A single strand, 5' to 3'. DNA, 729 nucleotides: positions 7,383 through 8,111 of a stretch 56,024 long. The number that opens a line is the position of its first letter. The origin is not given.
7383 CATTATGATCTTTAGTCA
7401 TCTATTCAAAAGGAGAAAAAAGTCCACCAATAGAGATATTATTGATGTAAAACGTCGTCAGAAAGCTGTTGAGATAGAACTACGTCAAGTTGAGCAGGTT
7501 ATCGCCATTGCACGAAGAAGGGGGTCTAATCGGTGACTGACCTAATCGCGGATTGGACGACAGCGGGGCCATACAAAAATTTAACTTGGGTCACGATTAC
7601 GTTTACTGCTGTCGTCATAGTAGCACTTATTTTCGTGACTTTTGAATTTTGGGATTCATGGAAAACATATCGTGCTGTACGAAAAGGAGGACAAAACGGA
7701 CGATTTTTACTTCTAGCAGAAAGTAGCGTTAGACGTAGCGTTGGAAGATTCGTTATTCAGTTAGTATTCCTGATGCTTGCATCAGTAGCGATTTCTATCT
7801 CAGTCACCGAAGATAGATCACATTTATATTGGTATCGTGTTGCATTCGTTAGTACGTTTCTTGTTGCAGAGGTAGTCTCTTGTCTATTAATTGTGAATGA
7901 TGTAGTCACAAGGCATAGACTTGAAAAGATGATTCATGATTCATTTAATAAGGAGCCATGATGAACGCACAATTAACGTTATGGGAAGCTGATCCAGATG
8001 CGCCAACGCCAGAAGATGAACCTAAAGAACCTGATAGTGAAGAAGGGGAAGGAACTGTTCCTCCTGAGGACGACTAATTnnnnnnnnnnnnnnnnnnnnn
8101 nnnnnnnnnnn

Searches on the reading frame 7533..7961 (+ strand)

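Call 27: search_protein_families(library=phrogs, proteins=[window:7533-7961:+], max_evalue=0.01)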
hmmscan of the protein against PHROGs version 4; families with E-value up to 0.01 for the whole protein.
window:7533-7961:+ (142 aa): 1 family
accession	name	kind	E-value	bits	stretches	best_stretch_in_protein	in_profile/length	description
phrog_7761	-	unknown function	0.0014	20.4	1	31-130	7-103/108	-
